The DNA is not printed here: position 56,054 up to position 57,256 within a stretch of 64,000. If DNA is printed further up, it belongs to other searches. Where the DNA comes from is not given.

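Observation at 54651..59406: A transmembrane Ser/Thr kinase translationally coupled to a secreted TM protein, next to a metal-repeat FG-GAP lipoprotein.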

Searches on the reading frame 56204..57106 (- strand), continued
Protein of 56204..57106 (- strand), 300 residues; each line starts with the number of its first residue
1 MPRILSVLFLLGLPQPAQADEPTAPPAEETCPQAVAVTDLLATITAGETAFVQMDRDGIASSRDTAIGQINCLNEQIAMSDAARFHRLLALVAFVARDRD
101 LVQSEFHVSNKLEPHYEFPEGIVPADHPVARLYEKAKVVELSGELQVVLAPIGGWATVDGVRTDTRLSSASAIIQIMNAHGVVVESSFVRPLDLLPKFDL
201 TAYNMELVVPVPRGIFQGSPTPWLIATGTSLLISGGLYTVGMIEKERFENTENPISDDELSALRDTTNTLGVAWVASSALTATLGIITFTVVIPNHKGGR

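Call 41: find_encoding_contigs(protein=P0160, flank=8000, max_places=2)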
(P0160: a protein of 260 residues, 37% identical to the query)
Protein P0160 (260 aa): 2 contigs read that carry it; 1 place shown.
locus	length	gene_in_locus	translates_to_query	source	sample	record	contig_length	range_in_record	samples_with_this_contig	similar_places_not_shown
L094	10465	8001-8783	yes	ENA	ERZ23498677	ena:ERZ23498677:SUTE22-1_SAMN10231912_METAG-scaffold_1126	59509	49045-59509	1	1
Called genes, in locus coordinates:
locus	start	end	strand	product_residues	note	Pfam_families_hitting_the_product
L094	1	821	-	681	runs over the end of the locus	PF02985:HEAT (faint), PF13513:HEAT_EZ (faint), PF13646:HEAT_2, PF03130:HEAT_PBS (faint), PF00160:Pro_isomerase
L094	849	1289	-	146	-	PF04391:DUF533 (faint), PF05099:TerB (faint)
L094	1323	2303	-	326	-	PF03781:FGE-sulfatase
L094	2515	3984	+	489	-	PF12647:RNHCP, PF01171:ATP_bind_3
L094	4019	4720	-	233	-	-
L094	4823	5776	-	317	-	-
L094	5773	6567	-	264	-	-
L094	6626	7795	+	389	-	-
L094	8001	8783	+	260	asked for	-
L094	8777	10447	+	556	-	PF00069:Pkinase, PF07714:PK_Tyr_Ser-Thr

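Call 42: find_encoding_contigs(protein=P0161, flank=8000, max_places=2)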
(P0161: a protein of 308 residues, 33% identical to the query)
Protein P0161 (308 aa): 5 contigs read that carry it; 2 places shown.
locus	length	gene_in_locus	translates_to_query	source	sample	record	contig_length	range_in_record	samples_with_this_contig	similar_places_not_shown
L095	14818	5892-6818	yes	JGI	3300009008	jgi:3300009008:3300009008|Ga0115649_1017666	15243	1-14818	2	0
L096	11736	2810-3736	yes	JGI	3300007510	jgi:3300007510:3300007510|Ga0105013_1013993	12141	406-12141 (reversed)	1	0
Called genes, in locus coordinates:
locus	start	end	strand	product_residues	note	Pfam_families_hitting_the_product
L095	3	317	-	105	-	?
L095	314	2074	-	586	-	PF00009:GTP_EFTU (faint), PF00350:Dynamin_N, PF01926:MMR_HSR1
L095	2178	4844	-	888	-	-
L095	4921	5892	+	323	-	PF13385:Laminin_G_3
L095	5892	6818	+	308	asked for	-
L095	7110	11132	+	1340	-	PF00801:PKD (faint), PF11617:Cu-binding_MopE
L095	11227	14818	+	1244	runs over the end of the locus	PF00801:PKD (faint), PF11617:Cu-binding_MopE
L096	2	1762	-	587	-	?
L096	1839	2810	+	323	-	PF13385:Laminin_G_3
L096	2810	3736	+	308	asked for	-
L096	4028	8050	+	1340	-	PF00801:PKD (faint), PF11617:Cu-binding_MopE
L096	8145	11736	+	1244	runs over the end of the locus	PF00801:PKD (faint), PF11617:Cu-binding_MopE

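Call 45: find_encoding_contigs(protein=P0008, flank=8000, max_places=2)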
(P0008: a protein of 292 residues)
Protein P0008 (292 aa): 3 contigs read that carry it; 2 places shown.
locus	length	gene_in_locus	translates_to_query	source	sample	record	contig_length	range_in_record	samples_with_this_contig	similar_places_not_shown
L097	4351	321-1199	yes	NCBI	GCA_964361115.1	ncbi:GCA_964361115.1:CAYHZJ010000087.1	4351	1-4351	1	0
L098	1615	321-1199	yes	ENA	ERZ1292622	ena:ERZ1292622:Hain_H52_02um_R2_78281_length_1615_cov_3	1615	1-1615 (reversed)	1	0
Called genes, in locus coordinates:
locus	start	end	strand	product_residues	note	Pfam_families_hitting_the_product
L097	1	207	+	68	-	?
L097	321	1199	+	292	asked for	-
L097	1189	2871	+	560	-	PF00069:Pkinase, PF01636:APH (faint), PF07714:PK_Tyr_Ser-Thr, PF03109:ABC1 (weak)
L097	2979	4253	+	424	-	PF02403:Seryl_tRNA_N, PF00587:tRNA-synt_2b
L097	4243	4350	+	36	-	?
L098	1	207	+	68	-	?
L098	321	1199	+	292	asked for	-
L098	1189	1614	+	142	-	?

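Call 46: list_cluster_members(proteins=[P0009, P0010, P0011, P0012, P0013, P0014, P0016, P0017, P0021, P0022])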
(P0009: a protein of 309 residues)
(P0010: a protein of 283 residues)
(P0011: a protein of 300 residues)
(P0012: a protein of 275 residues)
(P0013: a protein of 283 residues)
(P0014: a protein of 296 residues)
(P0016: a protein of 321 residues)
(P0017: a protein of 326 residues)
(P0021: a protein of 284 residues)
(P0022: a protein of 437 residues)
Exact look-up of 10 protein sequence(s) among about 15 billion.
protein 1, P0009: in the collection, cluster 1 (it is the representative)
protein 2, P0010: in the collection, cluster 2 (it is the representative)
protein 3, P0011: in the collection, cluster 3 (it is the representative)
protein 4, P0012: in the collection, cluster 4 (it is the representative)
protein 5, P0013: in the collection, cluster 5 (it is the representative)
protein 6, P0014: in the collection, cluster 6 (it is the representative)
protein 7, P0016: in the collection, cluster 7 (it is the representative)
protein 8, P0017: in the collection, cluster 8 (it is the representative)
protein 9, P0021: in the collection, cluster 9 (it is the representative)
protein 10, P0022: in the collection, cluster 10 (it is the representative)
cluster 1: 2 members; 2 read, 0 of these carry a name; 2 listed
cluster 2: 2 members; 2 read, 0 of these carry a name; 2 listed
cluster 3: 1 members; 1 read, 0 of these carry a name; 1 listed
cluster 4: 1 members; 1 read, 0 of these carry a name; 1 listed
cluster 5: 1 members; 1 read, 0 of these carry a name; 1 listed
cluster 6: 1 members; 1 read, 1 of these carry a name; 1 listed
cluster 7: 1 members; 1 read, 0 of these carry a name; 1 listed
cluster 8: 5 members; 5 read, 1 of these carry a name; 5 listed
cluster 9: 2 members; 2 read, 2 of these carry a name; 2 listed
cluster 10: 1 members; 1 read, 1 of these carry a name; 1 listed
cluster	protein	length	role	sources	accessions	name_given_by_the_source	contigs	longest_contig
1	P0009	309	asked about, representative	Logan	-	-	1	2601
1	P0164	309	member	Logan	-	-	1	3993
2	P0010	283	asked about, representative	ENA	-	-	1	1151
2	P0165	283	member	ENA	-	-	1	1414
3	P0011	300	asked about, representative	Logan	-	-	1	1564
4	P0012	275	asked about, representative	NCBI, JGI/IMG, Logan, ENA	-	-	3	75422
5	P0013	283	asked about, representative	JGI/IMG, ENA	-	-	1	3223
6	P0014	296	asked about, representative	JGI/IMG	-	hypothetical protein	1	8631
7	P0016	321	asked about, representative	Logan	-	-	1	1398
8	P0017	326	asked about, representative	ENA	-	-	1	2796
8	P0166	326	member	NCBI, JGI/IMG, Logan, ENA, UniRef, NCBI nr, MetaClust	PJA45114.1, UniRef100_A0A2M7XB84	hypothetical protein CO174_04735 [Candidatus Uhrbacteria bacterium ... | Uncharacterized protein n=1 Tax=Candidatus Uhrbacteria bacterium ... | MAG: hypothetical protein CO174_04735 [Candidatus Uhrbacteria bacterium ...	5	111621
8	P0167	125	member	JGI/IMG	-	-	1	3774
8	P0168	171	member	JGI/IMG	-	-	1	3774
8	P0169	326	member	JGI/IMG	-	-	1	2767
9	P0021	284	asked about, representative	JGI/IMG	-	hypothetical protein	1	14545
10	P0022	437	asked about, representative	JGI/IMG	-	hypothetical protein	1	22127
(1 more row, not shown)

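Call 47: find_encoding_contigs(protein=P0012, flank=8000, max_places=1)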
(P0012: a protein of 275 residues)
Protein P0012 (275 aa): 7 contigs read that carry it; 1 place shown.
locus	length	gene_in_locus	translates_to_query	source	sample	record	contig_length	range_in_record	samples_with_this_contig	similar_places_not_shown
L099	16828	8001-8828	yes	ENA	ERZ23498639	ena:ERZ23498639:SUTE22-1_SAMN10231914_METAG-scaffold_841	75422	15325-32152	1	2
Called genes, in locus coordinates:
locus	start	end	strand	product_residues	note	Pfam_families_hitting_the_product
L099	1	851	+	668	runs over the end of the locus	PF00133:tRNA-synt_1, PF01406:tRNA-synt_1e (faint), PF09334:tRNA-synt_1g, PF00133:tRNA-synt_1, PF19303:Anticodon_3, PF01588:tRNA_bind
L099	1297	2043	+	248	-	-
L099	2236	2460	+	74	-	-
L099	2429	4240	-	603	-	PF20969:MASE11, PF00512:HisKA, PF02518:HATPase_c, PF00072:Response_reg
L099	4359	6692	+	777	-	-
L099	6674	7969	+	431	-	-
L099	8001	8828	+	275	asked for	-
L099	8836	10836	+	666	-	PF11617:Cu-binding_MopE, PF01839:FG-GAP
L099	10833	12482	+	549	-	PF00069:Pkinase, PF07714:PK_Tyr_Ser-Thr, PF01636:APH (faint)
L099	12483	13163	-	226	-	-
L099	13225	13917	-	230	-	-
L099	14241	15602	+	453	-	PF16697:Yop-YscD_cpl, PF00498:FHA, PF00158:Sigma54_activat, PF01078:Mg_chelatase (faint), PF14532:Sigma54_activ_2, PF00004:AAA (weak), PF07728:AAA_5, PF25601:AAA_lid_14, +1 more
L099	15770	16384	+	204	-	-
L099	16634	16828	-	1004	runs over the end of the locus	PF02550:AcetylCoA_hydro, PF13336:AcetylCoA_hyd_C, PF00583:Acetyltransf_1, PF00850:Hist_deacetyl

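Call 48: find_encoding_contigs(protein=P0166, flank=8000, max_places=1)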
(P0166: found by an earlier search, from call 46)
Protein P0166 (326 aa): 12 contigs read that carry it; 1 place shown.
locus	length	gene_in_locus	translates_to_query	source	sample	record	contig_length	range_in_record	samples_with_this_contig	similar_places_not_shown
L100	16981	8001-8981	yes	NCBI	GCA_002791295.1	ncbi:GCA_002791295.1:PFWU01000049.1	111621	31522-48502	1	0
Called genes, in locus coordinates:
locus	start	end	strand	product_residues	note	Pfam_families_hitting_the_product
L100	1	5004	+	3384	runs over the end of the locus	PF02018:CBM_4_9 (faint)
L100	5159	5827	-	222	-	-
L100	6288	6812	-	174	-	PF20803:PaaX_M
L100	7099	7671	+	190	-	-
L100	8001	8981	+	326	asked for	-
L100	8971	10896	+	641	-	PF00069:Pkinase, PF01636:APH (faint), PF07714:PK_Tyr_Ser-Thr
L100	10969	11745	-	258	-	PF06790:UPF0259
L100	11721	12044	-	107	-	-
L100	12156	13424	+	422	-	PF02403:Seryl_tRNA_N, PF00587:tRNA-synt_2b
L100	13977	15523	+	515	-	PF01551:Peptidase_M23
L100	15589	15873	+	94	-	-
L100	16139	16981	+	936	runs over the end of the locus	-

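Call 49: search_protein_families(library=pfam, alignment_id=A2, max_evalue=0.01)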
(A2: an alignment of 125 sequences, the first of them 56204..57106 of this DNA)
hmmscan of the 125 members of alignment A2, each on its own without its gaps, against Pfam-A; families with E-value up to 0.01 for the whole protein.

A. member 1, window:56204-57106:- (300 aa): 0 families

B. families by the number of members that match (of 125 scanned): 3 families
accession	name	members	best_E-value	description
PF00368.23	HMG-CoA_red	1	0.0023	Hydroxymethylglutaryl-coenzyme A reductase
PF25392.1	MS_channel_TM1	1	0.0023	Mechanosensitive ion channel, transmembrane helix 1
PF07719.23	TPR_2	1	0.0068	Tetratricopeptide repeat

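Call 50: search_protein_families(library=ncbifam, alignment_id=A2, max_evalue=0.01)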
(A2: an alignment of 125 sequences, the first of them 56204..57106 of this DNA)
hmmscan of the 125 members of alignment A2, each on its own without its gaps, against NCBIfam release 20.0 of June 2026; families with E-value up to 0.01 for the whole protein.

A. member 1, window:56204-57106:- (300 aa): 0 families

B. families by the number of members that match (of 125 scanned): 3 families
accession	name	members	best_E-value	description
NF038027.1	TssQ_fam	1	0.0014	TssQ family T6SS-associated lipoprotein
NF033706.1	Ni_bind_SCO4226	1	0.0037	SCO4226 family nickel-binding protein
NF003279.0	PRK04266.1-5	1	0.0039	fibrillarin-like rRNA/tRNA 2'-O-methyltransferase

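Call 55: predict_structure(alignment_id=A2)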
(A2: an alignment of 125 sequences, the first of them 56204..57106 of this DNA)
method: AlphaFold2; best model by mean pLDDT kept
length: 300 residues; sequences in the alignment: 125
mean_pLDDT: 90.6   pTM: 0.71
mean pLDDT of the five models: 90.6, 90.4, 89.9, 89.8, 89.4
residues with pLDDT >= 90: 234; 70-90: 22; 50-70: 40; < 50: 4
segments of 3 or more residues with pLDDT < 50: none
pLDDT, mean of each block of 10 residues (from residue 1): 55 64 66 96 99 98 98 98 99 98 98 98 98 97 96 94 98 96 96 91 62 73 96 97 97 96 96 97 96 73
secondary structure, 60 per line:
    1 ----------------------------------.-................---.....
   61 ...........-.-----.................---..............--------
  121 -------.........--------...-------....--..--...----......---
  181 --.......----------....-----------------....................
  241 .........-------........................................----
elements in order: H37-52 H56-71 H79-95 H99-112 H128-136 E145-147 E155-158 E165-167 E172-177 E183-189 H200-203 H221-249 H257-296

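Call 60: fold_search(model_id=the predicted structure, library=pdb)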
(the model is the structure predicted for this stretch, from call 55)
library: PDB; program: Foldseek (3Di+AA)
matches with E <= 10: 438; with E <= 0.001: 0
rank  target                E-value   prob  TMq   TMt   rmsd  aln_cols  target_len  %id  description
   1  3lcb_B                3.1e-01  0.10  0.11  0.06  22.3       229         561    9  The crystal structure of isocitrate dehydrogenase kinase/phosphatase in complex with its substrate, isocitrate dehydro (released 2010-04-21)
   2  3mxl_A                3.2e-01  0.08  0.14  0.11  35.1       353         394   13  Crystal structure of nitrososynthase from Micromonospora carbonacea var. africana (released 2011-02-09)
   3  4u1c_A                3.8e-01  0.99  0.24  0.27   3.2        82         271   15  Crystal structure of the eIF3a/eIF3c PCI-domain heterodimer (released 2014-09-10)
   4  2dba_MODEL_1_A        3.8e-01  0.94  0.23  0.43  11.2       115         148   19  The solution structure of the tetratrico peptide repeat of human Smooth muscle cell associated protein-1, isof (released 2006-06-15)
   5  4ynv_A                4.6e-01  0.82  0.21  0.22   5.9       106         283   21  Assembly Chaperone of RpL4 (Acl4) (Residues 28-338) (released 2015-05-13)
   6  1na3_A                5.1e-01  0.96  0.22  0.65   4.1       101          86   15  Design of Stable alpha-Helical Arrays from an Idealized TPR Motif (released 2003-06-03)
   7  6vfh_A                6.6e-01  0.95  0.22  0.49   4.0        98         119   13  De novo designed tetrahedral nanoparticle T33_dn10 (released 2020-08-12)
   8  8j8p_C                7.7e-01  0.57  0.24  0.08  32.5       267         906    8  Structure of the four-component Paf1 complex from Saccharomyces eubayanus (released 2023-05-24)
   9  9ijj_l                8.5e-01  0.77  0.18  0.07   3.8        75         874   16  In situ structure of the central apparatus in mouse sperm axoneme. (released 2025-06-04)
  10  6fd7_MODEL_1_A        8.5e-01  0.33  0.17  0.32   8.3       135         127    9  NMR structure of the first TPR domain of the human RPAP3 protein (released 2018-08-01)
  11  3mxl_B                8.5e-01  0.06  0.14  0.12  34.7       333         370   13  Crystal structure of nitrososynthase from Micromonospora carbonacea var. africana (released 2011-02-09)
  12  4cgv_B                9.0e-01  0.35  0.17  0.31   8.2       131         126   11  First TPR of Spaghetti (RPAP3) bound to HSP90 peptide SRMEEVD (released 2014-05-14)
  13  4cgv_C                9.0e-01  0.35  0.17  0.31   8.2       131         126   11  First TPR of Spaghetti (RPAP3) bound to HSP90 peptide SRMEEVD (released 2014-05-14)
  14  6d8z_B                9.0e-01  0.04  0.10  0.10  17.4       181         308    9  Crystal Structure of the C-terminal Guanine Nucleotide Exchange Factor Module of Human Trio (released 2019-02-20)
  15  4gco                  9.5e-01  0.35  0.18  0.35   6.2       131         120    9  Central domain of stress-induced protein-1 (STI-1) from C.elegans (released 2012-08-15)
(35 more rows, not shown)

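Call 70: find_related_loci(query=A4, collection=metagenome_contigs, flank=8000)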
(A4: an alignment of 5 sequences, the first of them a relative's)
Query A4 (283 aa) in metagenome_contigs; peptide patterns used: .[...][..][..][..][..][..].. (x = any residue, [..] = any of these).
399 stretches matched a pattern; 1 encode a relative of the query (tblastn E <= 1e-3); 1 distinct loci.
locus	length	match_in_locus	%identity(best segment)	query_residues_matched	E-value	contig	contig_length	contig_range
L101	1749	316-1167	30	2-283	4e-27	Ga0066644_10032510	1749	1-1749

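Call 71: find_encoding_contigs(protein=P0021, flank=8000, max_places=1)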
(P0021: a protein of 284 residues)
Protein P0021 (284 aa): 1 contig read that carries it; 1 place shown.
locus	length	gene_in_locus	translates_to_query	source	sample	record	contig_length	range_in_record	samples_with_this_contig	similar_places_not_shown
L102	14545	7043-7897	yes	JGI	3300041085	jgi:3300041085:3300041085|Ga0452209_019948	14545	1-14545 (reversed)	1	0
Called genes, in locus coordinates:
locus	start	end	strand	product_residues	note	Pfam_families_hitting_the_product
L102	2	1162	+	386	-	?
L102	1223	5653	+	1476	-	PF11617:Cu-binding_MopE, PF18911:PKD_4 (weak), PF05048:NosD, PF13229:Beta_helix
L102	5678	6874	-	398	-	PF00989:PAS, PF08448:PAS_4, PF13188:PAS_8, PF13426:PAS_9, PF00512:HisKA, PF02518:HATPase_c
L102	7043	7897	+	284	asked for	-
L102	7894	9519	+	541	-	PF00069:Pkinase, PF07714:PK_Tyr_Ser-Thr, PF01636:APH (faint)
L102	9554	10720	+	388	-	PF04389:Peptidase_M28, PF05343:Peptidase_M42 (faint), PF01546:Peptidase_M20, PF07687:M20_dimer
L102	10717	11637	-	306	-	PF00149:Metallophos (weak)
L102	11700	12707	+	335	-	PF00756:Esterase, PF00326:Peptidase_S9 (weak)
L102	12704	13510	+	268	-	PF03781:FGE-sulfatase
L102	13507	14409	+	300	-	-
